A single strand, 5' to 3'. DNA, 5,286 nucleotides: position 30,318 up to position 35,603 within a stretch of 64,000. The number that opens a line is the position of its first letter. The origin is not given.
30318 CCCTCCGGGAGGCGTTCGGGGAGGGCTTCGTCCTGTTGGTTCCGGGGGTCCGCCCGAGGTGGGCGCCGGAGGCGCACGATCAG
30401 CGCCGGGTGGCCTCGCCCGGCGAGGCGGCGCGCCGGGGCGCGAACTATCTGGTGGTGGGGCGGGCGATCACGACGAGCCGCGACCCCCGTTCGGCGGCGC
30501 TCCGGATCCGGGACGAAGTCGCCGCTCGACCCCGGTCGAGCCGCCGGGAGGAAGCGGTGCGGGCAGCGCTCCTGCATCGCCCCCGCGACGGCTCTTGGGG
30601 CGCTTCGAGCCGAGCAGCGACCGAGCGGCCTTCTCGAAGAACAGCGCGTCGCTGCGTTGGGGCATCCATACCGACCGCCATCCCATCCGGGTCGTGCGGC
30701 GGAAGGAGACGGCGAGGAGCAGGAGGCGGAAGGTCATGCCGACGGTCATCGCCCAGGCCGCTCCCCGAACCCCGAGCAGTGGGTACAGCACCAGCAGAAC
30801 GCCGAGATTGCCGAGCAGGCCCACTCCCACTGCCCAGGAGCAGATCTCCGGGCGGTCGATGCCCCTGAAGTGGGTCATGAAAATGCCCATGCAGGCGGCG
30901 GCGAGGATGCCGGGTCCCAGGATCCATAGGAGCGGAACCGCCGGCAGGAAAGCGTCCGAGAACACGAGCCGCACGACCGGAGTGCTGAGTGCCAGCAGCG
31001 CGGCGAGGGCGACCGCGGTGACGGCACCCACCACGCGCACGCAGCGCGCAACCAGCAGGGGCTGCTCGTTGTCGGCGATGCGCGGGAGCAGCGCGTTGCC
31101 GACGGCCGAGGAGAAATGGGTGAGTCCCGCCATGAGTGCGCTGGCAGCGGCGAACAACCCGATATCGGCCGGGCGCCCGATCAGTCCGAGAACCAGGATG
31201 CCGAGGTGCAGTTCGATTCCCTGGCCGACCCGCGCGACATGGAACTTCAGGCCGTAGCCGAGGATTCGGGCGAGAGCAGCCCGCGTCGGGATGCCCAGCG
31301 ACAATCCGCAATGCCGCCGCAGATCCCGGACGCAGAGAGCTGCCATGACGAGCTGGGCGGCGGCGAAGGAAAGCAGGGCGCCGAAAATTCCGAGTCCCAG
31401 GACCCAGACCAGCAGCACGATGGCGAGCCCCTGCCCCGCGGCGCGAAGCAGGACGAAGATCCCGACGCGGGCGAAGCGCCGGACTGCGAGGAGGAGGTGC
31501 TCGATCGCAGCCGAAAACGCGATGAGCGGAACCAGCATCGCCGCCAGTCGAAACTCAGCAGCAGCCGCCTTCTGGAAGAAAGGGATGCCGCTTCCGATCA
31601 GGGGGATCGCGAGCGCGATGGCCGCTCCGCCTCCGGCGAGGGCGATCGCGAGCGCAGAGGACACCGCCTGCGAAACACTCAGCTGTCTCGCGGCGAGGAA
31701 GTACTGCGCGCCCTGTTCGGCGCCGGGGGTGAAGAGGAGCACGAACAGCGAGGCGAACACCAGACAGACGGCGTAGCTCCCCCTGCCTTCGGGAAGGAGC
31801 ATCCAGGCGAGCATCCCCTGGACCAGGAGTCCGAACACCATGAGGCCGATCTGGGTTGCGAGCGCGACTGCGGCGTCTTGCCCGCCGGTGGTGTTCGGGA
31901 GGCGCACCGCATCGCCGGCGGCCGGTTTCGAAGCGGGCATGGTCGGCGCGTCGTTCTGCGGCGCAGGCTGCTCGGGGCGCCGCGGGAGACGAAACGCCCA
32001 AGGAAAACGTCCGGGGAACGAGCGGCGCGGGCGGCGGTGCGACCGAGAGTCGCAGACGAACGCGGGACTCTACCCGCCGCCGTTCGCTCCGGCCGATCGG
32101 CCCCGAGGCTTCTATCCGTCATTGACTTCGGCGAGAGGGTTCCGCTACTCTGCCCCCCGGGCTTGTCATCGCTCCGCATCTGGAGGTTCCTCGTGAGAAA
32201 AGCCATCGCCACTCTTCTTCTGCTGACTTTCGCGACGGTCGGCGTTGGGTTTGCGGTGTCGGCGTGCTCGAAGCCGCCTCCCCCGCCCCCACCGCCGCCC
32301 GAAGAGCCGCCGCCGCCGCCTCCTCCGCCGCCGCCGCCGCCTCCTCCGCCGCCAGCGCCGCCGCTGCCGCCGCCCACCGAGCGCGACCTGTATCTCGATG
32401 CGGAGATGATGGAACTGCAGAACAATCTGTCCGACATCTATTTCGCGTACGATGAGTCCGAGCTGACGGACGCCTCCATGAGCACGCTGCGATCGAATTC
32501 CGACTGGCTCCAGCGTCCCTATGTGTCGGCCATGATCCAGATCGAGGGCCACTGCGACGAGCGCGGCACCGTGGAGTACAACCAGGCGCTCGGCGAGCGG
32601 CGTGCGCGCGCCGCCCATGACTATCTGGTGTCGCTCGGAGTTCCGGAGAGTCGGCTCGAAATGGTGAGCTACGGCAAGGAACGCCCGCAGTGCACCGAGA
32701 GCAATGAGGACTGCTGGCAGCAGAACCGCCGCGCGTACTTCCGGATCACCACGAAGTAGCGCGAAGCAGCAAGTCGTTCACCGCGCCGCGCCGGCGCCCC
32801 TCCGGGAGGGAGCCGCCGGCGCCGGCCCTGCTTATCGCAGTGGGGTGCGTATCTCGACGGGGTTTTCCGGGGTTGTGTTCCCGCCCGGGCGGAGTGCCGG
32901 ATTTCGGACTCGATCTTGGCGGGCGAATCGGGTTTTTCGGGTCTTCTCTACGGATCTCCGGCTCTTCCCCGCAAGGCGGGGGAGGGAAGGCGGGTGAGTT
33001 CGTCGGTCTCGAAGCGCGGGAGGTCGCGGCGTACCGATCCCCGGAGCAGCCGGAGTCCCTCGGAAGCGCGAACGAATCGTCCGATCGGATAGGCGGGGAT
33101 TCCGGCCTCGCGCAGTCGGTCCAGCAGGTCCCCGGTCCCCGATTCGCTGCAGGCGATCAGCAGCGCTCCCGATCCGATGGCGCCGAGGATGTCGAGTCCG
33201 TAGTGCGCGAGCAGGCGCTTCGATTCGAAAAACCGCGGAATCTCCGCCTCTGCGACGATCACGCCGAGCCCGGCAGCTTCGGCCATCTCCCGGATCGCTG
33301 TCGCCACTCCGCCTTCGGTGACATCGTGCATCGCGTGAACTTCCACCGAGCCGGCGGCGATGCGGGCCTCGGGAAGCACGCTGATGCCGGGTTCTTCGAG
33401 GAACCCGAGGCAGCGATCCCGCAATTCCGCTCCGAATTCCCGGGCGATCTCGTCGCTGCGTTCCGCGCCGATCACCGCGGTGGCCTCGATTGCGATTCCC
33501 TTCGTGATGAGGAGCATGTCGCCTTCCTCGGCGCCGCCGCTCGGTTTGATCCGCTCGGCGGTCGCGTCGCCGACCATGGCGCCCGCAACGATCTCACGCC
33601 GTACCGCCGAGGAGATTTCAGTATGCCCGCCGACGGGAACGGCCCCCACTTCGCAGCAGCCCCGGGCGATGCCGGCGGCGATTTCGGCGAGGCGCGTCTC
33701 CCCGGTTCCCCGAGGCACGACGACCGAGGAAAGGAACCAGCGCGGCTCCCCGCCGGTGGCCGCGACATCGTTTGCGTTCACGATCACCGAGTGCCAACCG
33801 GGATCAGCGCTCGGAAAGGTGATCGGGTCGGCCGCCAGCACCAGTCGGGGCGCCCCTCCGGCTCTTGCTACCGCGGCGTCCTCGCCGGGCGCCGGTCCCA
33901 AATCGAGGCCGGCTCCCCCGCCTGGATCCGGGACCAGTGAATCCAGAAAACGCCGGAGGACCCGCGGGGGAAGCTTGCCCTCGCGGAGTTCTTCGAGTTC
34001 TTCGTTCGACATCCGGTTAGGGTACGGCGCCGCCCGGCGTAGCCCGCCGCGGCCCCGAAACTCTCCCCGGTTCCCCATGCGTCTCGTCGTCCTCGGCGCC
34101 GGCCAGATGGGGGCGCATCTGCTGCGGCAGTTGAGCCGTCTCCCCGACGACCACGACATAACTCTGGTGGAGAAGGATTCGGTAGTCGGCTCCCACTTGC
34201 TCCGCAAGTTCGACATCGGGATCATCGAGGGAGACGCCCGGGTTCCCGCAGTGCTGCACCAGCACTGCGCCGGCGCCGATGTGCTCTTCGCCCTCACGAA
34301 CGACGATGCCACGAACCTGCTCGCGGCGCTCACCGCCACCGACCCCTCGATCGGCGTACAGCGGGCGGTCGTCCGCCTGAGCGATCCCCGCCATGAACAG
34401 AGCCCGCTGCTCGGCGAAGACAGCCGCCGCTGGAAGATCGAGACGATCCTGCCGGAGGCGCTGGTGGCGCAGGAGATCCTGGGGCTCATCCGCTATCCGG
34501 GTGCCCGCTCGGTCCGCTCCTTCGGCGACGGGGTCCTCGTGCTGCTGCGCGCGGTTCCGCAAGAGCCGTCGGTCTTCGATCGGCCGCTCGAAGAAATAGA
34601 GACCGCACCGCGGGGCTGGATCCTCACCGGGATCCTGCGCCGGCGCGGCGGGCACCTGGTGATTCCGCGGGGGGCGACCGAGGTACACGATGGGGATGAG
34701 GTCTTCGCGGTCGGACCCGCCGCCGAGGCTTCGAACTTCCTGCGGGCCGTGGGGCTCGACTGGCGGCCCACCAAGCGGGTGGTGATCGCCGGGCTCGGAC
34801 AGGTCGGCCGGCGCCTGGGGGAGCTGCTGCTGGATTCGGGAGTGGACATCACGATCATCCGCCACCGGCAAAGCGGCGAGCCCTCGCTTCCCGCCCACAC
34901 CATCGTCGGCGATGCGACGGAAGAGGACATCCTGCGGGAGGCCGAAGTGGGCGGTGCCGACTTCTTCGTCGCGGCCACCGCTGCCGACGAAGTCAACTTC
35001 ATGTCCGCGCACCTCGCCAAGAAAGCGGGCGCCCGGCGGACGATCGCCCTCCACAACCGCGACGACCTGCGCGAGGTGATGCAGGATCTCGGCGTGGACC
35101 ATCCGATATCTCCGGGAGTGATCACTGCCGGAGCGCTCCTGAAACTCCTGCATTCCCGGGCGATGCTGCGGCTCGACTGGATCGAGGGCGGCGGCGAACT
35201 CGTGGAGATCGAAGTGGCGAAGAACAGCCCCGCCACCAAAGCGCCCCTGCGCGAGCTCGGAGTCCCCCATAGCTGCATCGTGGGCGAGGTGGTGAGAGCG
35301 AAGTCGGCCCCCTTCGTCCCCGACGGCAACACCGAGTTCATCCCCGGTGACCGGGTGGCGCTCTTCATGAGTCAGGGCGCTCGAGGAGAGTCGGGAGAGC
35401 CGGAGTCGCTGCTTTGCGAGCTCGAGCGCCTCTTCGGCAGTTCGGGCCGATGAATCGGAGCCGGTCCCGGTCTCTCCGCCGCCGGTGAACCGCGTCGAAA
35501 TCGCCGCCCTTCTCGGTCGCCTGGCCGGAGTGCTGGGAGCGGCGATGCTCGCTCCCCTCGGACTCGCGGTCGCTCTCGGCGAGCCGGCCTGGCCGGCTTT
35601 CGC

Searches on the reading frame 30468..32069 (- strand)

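Call 50: search_protein_families(library=pfam, proteins=[window:30468-32069:-], max_evalue=0.001)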
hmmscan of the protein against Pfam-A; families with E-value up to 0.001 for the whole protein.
window:30468-32069:- (533 aa): 1 family
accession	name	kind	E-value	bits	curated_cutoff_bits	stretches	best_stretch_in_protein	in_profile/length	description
PF01943.22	Polysacc_synt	-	4.7e-08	33.2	28.2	1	64-333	3-272/274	Polysaccharide biosynthesis protein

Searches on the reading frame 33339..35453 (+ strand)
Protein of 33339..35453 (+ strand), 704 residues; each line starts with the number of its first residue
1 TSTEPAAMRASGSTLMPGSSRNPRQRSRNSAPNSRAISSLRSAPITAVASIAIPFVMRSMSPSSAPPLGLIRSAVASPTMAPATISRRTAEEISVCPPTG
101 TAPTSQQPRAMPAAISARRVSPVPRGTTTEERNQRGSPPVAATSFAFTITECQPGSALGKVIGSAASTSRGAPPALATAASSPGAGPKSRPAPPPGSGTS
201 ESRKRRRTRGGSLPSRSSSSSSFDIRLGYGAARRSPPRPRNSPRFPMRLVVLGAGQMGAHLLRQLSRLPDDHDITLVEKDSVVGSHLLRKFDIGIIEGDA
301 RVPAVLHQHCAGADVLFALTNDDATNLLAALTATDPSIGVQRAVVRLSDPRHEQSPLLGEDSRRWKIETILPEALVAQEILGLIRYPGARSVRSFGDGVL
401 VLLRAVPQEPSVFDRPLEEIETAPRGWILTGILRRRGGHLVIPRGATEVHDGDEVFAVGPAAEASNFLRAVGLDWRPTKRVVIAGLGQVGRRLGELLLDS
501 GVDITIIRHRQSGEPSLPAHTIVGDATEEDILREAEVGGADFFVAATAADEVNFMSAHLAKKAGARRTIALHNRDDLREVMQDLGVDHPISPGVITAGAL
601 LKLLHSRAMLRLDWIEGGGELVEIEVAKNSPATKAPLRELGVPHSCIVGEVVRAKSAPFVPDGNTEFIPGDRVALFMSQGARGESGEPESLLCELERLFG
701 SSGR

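Call 50: search_protein_families(library=pfam, proteins=[window:33339-35453:+], max_evalue=0.001)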
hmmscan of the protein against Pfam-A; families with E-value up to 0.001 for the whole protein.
window:33339-35453:+ (704 aa): 6 families
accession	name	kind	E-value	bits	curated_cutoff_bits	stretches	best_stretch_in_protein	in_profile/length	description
PF02254.24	TrkA_N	-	7.7e-35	120.1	23.8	2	481-592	1-116/116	TrkA-N domain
PF02080.26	TrkA_C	-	1.1e-17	64.1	27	2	621-679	1-60/71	TrkA-C domain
PF13241.12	NAD_binding_7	-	1e-08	36.1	22.1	1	479-564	8-86/104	Putative NAD(P)-binding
PF13460.12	NAD_binding_10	-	4.7e-07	30.3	27.2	0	487-571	4-96/184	NAD(P)H-binding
PF01370.27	Epimerase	-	2.1e-05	24.5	20.9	0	482-546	2-71/240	NAD dependent epimerase/dehydratase family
PF03807.23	F420_oxidored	-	0.00066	20.7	21.6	0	249-299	2-52/94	NADP oxidoreductase coenzyme F420-dependent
